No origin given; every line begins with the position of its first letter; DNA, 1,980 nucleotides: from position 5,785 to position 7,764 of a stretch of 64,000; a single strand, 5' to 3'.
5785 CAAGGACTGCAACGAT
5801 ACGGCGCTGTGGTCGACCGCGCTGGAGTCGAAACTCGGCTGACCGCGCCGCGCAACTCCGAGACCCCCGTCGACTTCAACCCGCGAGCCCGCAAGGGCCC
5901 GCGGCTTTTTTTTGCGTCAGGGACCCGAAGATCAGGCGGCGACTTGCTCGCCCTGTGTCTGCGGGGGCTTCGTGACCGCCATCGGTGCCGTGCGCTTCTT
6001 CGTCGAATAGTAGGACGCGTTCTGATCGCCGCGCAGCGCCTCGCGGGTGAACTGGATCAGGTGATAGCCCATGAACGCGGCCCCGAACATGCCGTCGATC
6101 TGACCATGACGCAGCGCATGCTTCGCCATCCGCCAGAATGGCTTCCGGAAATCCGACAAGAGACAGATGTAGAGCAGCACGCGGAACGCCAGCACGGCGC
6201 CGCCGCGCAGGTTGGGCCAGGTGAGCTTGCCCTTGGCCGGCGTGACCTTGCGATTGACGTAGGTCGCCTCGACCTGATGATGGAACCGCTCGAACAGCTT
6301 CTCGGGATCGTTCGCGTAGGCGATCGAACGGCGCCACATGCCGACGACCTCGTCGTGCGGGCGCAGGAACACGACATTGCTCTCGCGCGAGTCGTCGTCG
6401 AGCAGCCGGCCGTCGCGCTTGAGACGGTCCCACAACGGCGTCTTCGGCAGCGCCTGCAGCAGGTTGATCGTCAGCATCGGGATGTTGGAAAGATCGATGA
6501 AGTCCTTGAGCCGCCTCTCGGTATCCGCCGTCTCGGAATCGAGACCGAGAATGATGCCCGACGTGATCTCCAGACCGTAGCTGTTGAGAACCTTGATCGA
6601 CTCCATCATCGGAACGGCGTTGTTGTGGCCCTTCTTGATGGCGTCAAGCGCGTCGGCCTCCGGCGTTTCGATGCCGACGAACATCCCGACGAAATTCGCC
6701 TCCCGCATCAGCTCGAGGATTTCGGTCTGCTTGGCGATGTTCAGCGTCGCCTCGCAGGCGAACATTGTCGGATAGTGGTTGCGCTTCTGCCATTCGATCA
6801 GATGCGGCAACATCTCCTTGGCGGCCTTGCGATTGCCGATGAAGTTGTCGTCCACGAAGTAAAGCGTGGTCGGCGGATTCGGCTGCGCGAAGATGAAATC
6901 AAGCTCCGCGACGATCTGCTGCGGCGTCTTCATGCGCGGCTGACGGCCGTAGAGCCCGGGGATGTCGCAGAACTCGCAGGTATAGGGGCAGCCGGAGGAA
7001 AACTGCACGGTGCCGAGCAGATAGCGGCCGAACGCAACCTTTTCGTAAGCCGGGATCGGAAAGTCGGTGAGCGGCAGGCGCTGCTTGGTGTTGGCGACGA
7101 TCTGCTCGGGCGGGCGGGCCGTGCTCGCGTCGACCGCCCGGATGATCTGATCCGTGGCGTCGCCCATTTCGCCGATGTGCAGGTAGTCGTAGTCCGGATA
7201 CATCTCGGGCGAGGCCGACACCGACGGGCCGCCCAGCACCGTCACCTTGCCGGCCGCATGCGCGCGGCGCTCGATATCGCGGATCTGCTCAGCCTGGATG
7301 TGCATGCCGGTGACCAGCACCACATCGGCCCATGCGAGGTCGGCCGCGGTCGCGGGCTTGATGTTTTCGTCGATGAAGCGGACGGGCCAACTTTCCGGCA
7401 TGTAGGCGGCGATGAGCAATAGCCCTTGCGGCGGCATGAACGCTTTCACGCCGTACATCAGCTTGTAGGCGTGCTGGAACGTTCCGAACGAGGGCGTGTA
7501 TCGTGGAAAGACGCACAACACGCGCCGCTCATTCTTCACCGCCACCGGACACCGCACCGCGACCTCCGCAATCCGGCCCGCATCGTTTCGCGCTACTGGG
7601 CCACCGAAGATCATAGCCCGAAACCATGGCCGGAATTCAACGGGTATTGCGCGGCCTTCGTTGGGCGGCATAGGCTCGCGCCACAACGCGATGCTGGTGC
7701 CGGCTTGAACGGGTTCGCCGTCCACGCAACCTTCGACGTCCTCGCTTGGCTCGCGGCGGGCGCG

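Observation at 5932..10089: Divergent radical-SAM pair around an Lgt-like membrane transferase: candidate undescribed lipid or lipoprotein tailoring module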

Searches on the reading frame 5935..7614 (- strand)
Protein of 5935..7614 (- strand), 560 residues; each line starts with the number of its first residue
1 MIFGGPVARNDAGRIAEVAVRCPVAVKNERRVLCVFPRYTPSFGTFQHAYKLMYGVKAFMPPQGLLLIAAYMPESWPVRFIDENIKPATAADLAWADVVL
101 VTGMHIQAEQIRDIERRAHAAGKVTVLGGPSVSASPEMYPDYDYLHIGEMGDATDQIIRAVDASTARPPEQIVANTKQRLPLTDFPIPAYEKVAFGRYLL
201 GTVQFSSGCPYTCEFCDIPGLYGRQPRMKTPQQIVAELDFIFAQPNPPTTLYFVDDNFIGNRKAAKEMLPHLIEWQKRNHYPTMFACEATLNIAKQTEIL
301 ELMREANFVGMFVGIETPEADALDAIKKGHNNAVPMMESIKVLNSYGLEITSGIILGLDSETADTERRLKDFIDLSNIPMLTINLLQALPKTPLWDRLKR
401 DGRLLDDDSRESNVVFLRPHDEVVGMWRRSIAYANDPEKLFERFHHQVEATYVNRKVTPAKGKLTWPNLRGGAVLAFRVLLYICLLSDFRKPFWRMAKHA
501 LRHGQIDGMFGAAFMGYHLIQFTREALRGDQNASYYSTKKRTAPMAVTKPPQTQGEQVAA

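Call 5: search_protein_families(library=pfam, proteins=[window:5935-7614:-], max_evalue=0.01)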
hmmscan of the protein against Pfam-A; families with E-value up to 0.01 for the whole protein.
seq(560 aa): 4 families
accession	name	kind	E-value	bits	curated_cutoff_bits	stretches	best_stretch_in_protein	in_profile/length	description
PF13282.11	DUF4070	-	7.8e-24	84.8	22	1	392-530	1-142/144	Domain of unknown function (DUF4070)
PF04055.27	Radical_SAM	-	9.8e-15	55.6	29.5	1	204-369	2-162/166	Radical SAM superfamily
PF02310.24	B12-binding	-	3.9e-09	36.8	32.1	1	56-155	8-118/121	B12 binding domain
PF04016.18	DUF364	-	0.00013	22.1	23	1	86-151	53-117/147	Putative heavy-metal chelation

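Call 6: search_protein_families(library=ncbifam, proteins=[window:5935-7614:-], max_evalue=0.01)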
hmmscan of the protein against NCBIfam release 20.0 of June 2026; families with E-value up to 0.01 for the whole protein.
seq(560 aa): 19 families
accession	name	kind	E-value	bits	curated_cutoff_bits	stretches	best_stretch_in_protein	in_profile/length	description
TIGR04479.1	bcpD_PhpK_rSAM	subfamily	9.1e-20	70.5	600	1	204-397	245-430/504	PhpK family radical SAM P-methyltransferase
TIGR03471.1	HpnJ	equivalog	5.7e-19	68.3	577.6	1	205-409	202-398/472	hopanoid biosynthesis associated radical SAM protein HpnJ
TIGR04072.2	rSAM_ladder_B12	equivalog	1.4e-18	66.8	360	1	109-419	84-393/443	lipid biosynthesis B12-binding/radical SAM protein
TIGR04014.1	B12_SAM_MJ_0865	equivalog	1.4e-17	63.6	360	1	99-397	45-357/434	methyl-coenzyme M reductase glutamine C-methyltransferase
TIGR04013.1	B12_SAM_MJ_1487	hypoth_equivalog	2.6e-16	59.4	251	1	96-396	44-355/382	TIGR04013 family B12-binding domain/radical SAM domain-containing protein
NF050148.1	rSAM_ApyD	equivalog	4.6e-14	51.7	750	1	182-421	179-415/645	RiPP biosynthesis radical SAM protein ApyD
TIGR02026.1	BchE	equivalog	2.7e-13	49.6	481.35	1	202-399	196-388/497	magnesium-protoporphyrin IX monomethyl ester anaerobic oxidative cyclase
TIGR04367.1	HpnR_B12_rSAM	equivalog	3.3e-12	45.7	650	1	150-398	136-373/490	hopanoid C-3 methylase HpnR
NF033712.0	B12_rSAM_KedN5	subfamily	1.3e-11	43.4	700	1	197-365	192-359/624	KedN5 family methylcobalamin-dependent radical SAM C-methyltransferase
NF033070.1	rSAM_AprD4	equivalog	1.4e-07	30.8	500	1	182-374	170-364/456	AprD4 family radical SAM diol-dehydratase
TIGR04295.1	B12_rSAM_oligo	hypoth_equivalog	9e-07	27.9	400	1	203-328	203-314/422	TIGR04295 family B12-binding domain-containing radical SAM protein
NF038361.1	rSAM_Sden_1168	equivalog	1.3e-06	27.3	575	1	182-402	250-477/560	Sden_1168 family B12-binding radical SAM P-methyltransferase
NF040542.1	rSAM_RCCLKC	equivalog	3.9e-06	26.3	450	1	179-355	158-329/423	arsinothricin biosynthesis radical SAM protein ArsL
TIGR01125.1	TIGR01125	equivalog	7.1e-06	25.3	356.95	1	107-378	52-318/432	30S ribosomal protein S12 methylthiotransferase RimO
NF045585.1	rSAM_slr0320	equivalog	0.00018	20.2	775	1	202-347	237-378/511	photosystem II high light acclimation radical SAM protein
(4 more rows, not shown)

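Call 62: find_related_loci(query=window:5935-7614:-, collection=metagenome_contigs, flank=6000)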
Query window:5935-7614:- (560 aa) in metagenome_contigs; peptide patterns used: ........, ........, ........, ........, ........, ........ (x = any residue, [..] = any of these).
299 stretches matched a pattern; 268 encode a relative of the query (tblastn E <= 1e-3); the best 80 are kept; 80 distinct loci.
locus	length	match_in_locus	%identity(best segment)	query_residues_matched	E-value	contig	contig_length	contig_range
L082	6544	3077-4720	88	13-560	0e+0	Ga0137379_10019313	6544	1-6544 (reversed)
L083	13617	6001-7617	89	20-558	0e+0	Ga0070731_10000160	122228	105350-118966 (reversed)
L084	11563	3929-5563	88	16-560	0e+0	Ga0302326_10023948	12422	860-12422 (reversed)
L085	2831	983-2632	88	13-560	0e+0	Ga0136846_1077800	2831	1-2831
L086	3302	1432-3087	86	10-560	0e+0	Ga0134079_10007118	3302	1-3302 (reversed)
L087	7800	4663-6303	87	14-560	0e+0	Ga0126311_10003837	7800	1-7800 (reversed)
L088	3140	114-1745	87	17-560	0e+0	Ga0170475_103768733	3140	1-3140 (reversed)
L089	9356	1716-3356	87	14-560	0e+0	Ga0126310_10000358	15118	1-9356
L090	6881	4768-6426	85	8-560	0e+0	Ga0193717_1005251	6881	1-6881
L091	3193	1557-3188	86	17-560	0e+0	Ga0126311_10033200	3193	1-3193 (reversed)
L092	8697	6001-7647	84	12-560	0e+0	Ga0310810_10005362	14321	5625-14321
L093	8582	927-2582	84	10-560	0e+0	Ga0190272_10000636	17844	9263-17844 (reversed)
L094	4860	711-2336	84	19-560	0e+0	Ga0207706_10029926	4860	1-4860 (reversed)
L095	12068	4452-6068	85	19-560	0e+0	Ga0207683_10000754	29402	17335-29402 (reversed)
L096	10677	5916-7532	85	19-560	0e+0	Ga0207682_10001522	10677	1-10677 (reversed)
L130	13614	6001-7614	71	2-537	0e+0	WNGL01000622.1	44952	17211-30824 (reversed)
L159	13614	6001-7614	53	13-549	0e+0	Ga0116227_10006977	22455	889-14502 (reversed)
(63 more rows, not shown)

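Call 103: search_protein_families(library=padloc, proteins=[window:5935-7614:-], max_evalue=0.001)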
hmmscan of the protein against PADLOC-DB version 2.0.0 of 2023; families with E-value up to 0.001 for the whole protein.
window:5935-7614:- (560 aa): 1 family
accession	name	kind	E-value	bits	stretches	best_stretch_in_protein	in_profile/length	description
PDLC04689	PDC-M51A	-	3.4e-05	20.8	1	109-393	84-369/420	-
